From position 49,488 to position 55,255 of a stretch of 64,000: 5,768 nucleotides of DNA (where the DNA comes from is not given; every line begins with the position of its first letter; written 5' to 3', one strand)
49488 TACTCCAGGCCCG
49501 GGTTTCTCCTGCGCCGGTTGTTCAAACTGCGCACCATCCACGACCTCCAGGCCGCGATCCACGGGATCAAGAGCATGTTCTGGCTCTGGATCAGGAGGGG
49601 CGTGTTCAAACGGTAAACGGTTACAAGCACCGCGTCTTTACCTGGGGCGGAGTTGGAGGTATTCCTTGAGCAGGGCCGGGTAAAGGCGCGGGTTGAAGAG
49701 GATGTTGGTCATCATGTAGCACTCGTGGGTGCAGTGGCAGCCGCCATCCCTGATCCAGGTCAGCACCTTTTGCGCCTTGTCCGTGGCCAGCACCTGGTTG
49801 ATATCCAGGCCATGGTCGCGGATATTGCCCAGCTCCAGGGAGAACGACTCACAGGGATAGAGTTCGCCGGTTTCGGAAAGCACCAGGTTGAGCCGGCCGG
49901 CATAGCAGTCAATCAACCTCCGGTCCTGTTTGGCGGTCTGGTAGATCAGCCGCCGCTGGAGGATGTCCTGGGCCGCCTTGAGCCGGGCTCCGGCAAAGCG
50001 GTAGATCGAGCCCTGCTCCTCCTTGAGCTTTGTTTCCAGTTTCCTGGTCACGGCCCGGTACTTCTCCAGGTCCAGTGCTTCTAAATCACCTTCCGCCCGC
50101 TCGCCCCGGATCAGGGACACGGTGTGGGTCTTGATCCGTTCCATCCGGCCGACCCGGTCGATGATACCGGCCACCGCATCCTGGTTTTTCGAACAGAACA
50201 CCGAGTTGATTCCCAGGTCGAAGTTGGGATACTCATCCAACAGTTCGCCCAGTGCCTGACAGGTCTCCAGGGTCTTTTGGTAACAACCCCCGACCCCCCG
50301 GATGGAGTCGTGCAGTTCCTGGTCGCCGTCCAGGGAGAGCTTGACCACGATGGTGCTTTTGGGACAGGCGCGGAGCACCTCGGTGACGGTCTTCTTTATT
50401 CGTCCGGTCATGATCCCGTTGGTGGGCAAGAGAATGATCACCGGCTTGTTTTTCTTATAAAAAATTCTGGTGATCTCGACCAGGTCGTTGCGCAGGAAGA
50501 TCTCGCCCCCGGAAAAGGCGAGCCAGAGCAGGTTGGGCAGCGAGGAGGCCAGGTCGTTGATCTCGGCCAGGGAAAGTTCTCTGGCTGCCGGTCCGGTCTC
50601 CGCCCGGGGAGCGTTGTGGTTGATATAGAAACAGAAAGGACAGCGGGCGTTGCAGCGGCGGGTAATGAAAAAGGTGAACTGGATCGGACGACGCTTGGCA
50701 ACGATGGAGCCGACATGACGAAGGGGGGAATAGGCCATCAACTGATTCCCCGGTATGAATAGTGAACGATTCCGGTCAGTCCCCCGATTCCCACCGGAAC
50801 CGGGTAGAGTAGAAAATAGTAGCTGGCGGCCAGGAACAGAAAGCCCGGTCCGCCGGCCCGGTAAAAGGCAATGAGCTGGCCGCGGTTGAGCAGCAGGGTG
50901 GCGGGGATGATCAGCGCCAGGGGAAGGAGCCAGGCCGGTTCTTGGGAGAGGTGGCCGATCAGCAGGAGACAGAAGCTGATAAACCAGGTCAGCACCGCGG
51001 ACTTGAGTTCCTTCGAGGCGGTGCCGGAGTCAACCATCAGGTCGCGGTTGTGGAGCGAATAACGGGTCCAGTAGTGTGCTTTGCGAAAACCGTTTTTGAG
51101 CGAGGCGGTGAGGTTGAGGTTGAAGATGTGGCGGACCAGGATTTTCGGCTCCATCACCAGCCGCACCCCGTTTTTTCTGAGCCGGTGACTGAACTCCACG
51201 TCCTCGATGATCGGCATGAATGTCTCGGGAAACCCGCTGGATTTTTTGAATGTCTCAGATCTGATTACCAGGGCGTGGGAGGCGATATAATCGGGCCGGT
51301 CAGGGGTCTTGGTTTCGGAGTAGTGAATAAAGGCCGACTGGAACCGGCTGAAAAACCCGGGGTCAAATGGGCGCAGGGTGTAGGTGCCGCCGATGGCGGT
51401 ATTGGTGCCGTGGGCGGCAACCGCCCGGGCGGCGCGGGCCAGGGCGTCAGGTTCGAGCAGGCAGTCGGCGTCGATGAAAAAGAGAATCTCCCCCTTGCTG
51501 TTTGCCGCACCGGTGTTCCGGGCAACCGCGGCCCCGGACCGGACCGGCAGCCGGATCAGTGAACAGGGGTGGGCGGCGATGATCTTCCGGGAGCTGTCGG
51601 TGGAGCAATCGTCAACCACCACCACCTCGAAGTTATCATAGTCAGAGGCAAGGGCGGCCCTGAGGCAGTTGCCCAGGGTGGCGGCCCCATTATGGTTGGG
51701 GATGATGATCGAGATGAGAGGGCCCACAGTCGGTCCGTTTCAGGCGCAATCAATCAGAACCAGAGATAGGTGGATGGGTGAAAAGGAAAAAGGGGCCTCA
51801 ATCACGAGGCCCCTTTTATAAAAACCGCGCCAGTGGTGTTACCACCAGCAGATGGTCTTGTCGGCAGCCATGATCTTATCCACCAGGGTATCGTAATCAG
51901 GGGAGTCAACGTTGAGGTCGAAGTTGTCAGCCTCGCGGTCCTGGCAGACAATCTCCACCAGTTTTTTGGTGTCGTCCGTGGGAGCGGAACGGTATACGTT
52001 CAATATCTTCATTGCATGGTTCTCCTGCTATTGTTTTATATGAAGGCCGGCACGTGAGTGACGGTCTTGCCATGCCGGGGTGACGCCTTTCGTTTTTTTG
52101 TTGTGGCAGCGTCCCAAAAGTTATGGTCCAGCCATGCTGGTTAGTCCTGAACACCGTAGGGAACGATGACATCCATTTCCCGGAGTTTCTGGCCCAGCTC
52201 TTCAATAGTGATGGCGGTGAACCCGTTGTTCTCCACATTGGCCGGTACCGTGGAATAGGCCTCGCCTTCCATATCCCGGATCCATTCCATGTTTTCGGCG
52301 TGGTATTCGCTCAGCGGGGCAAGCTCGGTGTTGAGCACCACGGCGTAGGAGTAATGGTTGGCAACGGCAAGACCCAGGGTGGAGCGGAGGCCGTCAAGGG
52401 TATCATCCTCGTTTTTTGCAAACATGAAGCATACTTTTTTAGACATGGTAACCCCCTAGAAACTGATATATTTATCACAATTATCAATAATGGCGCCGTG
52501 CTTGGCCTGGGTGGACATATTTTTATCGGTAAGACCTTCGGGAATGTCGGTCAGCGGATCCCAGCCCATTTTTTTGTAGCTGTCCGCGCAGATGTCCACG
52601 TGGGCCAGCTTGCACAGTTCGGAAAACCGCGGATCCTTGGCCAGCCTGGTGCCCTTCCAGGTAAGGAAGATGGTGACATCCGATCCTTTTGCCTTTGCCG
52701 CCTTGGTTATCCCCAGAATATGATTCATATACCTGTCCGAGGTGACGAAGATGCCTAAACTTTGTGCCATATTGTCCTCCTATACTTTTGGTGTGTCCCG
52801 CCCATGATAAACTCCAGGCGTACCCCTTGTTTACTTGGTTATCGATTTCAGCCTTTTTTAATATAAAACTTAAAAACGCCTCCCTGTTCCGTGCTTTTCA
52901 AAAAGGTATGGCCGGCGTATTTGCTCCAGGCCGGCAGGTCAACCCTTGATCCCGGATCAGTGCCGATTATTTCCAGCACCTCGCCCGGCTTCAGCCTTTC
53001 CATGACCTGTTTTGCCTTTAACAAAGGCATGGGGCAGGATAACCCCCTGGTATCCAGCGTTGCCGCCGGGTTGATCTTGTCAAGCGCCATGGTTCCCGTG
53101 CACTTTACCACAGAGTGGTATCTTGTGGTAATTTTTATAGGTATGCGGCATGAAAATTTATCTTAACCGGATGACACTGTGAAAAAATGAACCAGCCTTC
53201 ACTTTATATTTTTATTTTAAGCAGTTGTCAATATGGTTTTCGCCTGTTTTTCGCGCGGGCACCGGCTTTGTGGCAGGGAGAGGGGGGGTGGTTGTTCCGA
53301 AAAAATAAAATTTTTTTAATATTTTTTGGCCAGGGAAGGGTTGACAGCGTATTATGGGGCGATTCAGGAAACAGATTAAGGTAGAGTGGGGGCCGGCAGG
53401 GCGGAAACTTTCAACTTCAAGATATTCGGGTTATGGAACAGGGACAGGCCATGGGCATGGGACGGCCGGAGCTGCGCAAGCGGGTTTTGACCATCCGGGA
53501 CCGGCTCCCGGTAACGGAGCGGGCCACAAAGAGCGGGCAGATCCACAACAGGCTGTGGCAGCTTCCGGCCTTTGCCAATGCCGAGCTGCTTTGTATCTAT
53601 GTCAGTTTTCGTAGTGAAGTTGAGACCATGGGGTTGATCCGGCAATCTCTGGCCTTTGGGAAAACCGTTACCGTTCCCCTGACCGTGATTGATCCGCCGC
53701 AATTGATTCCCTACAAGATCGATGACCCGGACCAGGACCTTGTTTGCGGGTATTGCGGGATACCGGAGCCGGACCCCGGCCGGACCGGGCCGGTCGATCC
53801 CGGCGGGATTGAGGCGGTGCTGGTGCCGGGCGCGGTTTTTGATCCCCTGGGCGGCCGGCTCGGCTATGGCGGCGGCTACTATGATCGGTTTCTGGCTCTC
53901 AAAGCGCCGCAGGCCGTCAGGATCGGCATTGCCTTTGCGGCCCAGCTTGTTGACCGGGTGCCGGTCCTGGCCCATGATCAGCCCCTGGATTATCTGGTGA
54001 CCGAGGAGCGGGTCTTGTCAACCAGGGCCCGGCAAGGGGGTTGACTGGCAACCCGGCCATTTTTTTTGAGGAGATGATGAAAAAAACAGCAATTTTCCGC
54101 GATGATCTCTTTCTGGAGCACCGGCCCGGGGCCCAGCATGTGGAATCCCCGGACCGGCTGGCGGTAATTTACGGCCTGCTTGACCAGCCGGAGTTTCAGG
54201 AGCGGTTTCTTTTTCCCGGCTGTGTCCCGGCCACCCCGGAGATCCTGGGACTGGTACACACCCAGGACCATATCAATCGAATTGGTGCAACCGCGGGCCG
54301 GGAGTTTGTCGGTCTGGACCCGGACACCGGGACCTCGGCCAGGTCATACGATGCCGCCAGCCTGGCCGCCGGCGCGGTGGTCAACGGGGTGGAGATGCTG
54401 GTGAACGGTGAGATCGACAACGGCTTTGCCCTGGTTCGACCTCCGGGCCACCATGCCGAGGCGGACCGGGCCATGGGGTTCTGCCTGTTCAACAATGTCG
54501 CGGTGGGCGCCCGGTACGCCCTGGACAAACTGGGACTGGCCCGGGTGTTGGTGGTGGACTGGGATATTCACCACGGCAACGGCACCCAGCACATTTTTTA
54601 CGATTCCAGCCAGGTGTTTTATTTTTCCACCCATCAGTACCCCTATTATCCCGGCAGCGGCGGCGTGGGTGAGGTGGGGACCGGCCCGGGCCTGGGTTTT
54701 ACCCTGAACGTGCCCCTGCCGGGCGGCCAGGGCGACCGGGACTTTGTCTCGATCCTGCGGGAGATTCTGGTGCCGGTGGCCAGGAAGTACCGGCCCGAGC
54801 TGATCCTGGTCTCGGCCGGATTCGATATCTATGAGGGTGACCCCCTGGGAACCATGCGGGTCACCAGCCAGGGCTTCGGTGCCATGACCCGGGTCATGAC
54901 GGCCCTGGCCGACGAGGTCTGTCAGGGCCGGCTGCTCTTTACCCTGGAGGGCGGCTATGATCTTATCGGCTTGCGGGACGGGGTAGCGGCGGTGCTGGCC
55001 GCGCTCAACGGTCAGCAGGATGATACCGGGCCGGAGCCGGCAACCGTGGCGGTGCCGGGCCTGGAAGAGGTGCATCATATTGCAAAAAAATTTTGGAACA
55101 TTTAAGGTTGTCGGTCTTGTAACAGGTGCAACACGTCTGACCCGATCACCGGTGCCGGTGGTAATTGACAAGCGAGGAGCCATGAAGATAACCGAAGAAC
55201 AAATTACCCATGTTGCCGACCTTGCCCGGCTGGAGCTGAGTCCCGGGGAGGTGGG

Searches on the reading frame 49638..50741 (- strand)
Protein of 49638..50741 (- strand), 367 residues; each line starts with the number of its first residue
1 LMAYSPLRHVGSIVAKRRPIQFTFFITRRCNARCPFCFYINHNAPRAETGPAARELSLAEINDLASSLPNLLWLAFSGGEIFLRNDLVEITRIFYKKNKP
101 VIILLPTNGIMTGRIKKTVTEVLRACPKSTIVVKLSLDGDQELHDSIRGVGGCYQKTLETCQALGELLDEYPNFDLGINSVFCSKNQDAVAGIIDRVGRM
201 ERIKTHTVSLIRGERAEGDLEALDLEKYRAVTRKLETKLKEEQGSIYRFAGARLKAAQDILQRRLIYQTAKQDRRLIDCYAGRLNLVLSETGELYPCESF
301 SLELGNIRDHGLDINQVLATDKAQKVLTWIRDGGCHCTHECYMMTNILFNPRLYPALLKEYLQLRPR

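Call 41: search_protein_families(library=pfam, proteins=[window:49638-50741:-], max_evalue=0.00001)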
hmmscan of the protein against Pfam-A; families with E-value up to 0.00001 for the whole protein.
window:49638-50741:- (367 aa): 1 family
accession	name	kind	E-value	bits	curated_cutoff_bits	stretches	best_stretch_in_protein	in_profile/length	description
PF04055.27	Radical_SAM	-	1.6e-11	45.1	29.5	1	26-167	3-139/166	Radical SAM superfamily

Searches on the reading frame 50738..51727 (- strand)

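Call 42: search_protein_families(library=pfam, proteins=[window:50738-51727:-], max_evalue=0.00001)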
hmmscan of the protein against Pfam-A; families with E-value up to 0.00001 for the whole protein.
window:50738-51727:- (329 aa): 4 families
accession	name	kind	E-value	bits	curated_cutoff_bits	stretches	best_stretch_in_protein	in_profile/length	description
PF00535.33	Glycos_transf_2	-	6.6e-31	107.9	23.3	1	6-117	1-117/168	Glycosyl transferase family 2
PF13641.12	Glyco_tranf_2_3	-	4e-16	60.2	27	1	5-216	3-227/230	Glycosyltransferase like family 2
PF10111.15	Glyco_tranf_2_2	-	7.3e-14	52.3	27.3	1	7-104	2-107/276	Glycosyltransferase like family 2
PF13632.12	Glyco_trans_2_3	-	7e-10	39.5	27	1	83-279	3-197/198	Glycosyl transferase family group 2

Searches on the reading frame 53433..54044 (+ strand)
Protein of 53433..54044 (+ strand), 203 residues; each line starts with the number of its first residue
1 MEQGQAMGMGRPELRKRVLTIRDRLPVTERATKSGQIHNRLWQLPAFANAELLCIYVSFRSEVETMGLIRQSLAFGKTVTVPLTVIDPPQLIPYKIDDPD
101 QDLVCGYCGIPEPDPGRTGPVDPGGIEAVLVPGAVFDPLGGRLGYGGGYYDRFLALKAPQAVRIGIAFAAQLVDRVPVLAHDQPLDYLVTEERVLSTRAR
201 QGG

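Call 42: search_protein_families(library=pfam, proteins=[window:53433-54044:+], max_evalue=0.00001)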
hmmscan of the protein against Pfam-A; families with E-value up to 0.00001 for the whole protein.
window:53433-54044:+ (203 aa): 1 family
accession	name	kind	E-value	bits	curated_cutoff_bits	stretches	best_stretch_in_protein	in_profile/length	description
PF01812.26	5-FTHF_cyc-lig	-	3.4e-36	125.4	27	1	12-191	2-186/186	5-formyltetrahydrofolate cyclo-ligase family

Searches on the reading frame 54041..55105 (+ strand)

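Call 42: search_protein_families(library=pfam, proteins=[window:54041-55105:+], max_evalue=0.00001)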
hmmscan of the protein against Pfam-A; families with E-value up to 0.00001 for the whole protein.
window:54041-55105:+ (354 aa): 1 family
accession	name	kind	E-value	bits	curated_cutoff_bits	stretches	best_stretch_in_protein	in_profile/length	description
PF00850.24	Hist_deacetyl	-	2.4e-95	319.8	27.9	1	33-322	1-298/298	Histone deacetylase domain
